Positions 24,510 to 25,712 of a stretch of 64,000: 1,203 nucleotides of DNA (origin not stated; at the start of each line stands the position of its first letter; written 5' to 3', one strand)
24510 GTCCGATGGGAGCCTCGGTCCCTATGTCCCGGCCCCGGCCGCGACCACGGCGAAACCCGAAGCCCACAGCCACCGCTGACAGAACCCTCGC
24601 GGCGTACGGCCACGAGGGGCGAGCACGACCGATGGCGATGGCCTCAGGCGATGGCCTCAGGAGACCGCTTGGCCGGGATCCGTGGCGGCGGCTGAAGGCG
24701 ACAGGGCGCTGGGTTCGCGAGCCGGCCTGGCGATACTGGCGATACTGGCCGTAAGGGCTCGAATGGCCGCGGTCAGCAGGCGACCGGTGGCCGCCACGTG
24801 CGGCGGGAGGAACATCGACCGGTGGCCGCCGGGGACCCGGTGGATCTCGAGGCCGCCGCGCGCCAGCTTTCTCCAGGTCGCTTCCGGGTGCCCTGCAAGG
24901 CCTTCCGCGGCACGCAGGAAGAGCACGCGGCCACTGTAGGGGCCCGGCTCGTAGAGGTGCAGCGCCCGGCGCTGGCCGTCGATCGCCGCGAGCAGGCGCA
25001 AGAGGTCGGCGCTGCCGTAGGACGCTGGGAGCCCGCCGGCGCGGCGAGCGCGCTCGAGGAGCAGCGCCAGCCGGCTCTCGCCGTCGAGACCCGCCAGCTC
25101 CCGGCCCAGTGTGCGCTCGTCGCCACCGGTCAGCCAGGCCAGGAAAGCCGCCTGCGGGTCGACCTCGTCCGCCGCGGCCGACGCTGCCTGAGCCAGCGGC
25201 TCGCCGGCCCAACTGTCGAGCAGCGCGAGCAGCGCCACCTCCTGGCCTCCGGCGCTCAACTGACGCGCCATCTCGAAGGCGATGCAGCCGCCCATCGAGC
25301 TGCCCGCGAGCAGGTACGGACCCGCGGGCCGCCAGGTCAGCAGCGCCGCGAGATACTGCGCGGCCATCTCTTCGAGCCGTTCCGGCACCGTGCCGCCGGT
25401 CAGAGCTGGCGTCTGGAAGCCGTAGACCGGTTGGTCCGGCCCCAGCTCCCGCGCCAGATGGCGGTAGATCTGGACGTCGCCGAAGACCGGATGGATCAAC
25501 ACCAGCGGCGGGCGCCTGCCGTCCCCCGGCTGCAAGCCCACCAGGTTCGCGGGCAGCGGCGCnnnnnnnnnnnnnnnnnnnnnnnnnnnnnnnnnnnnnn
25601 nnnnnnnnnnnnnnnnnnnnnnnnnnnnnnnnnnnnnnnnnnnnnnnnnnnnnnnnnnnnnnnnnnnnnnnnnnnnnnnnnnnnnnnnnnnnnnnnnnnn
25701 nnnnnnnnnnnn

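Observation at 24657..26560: CurM-type sulfotransferase-thioesterase (ST-TE) offloading didomain on a purely NRPS assembly line, downstream of a Ser-type module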

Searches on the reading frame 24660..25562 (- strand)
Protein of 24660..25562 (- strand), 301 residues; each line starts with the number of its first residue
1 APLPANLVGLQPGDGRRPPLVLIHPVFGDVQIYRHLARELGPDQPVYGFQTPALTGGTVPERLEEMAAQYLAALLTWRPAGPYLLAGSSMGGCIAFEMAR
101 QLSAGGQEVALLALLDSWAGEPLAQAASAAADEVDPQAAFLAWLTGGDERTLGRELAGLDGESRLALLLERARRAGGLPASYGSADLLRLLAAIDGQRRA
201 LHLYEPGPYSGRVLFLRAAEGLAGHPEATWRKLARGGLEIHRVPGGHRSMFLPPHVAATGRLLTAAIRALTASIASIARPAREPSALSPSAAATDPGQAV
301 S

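Call 8: search_solved_structures(query=window:24660-25562:-, max_evalue=1, show_alignments=3)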
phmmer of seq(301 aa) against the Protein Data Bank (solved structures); distinct sequences matched with E-value up to 1: 48.
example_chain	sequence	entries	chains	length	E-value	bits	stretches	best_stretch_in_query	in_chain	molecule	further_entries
7crn_A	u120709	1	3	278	3.2e-23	85.7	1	14-265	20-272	Non-ribosomal peptide synthetase 4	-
7dxo_A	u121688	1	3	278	9.8e-23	84.1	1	14-265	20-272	Non-ribosomal peptide synthetase 4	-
4zxh_A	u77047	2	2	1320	1.4e-20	77.1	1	8-261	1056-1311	ABBFA_003403 | Tyrocidine synthetase 3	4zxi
3tej_A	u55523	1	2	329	8.1e-17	64.7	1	14-137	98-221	Enterobactin synthase component F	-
2roq_A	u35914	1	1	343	1.5e-16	63.8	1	14-136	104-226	Enterobactin synthetase component F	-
5v3z_A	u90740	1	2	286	2.1e-15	60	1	11-218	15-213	Polyketide synthase Pks13 (Termination polyketide synthase)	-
5v3w_A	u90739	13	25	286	3e-15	59.5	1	11-218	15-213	Polyketide synthase Pks13 (Termination polyketide synthase) | Polyketide synthase Pks13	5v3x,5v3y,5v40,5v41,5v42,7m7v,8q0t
5ja1_A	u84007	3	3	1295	3e-15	59.5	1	14-137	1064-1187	Enterobactin synthase component F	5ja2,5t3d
7vjt_A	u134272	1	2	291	3.2e-15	59.4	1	11-218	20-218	Polyketide synthase Pks13 (Termination polyketide synthase)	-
8tqv_A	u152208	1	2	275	3.7e-15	59.2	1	11-217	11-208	Polyketide synthase Pks13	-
7uk4_A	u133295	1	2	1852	4.7e-15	58.9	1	16-273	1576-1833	Polyketide synthase PKS13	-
8cuy_A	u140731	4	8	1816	6.3e-15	58.5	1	16-272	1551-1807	Polyketide synthase PKS13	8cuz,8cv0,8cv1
9f48_A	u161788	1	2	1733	1.1e-14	57.7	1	11-216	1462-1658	Polyketide synthase Pks13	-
7r0x_A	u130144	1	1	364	1.4e-14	57.3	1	20-117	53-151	Polyketide synthase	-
9f7b_A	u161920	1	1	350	1.8e-14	57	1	13-133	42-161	3-hydroxyacyl-[acyl-carrier-protein] dehydratase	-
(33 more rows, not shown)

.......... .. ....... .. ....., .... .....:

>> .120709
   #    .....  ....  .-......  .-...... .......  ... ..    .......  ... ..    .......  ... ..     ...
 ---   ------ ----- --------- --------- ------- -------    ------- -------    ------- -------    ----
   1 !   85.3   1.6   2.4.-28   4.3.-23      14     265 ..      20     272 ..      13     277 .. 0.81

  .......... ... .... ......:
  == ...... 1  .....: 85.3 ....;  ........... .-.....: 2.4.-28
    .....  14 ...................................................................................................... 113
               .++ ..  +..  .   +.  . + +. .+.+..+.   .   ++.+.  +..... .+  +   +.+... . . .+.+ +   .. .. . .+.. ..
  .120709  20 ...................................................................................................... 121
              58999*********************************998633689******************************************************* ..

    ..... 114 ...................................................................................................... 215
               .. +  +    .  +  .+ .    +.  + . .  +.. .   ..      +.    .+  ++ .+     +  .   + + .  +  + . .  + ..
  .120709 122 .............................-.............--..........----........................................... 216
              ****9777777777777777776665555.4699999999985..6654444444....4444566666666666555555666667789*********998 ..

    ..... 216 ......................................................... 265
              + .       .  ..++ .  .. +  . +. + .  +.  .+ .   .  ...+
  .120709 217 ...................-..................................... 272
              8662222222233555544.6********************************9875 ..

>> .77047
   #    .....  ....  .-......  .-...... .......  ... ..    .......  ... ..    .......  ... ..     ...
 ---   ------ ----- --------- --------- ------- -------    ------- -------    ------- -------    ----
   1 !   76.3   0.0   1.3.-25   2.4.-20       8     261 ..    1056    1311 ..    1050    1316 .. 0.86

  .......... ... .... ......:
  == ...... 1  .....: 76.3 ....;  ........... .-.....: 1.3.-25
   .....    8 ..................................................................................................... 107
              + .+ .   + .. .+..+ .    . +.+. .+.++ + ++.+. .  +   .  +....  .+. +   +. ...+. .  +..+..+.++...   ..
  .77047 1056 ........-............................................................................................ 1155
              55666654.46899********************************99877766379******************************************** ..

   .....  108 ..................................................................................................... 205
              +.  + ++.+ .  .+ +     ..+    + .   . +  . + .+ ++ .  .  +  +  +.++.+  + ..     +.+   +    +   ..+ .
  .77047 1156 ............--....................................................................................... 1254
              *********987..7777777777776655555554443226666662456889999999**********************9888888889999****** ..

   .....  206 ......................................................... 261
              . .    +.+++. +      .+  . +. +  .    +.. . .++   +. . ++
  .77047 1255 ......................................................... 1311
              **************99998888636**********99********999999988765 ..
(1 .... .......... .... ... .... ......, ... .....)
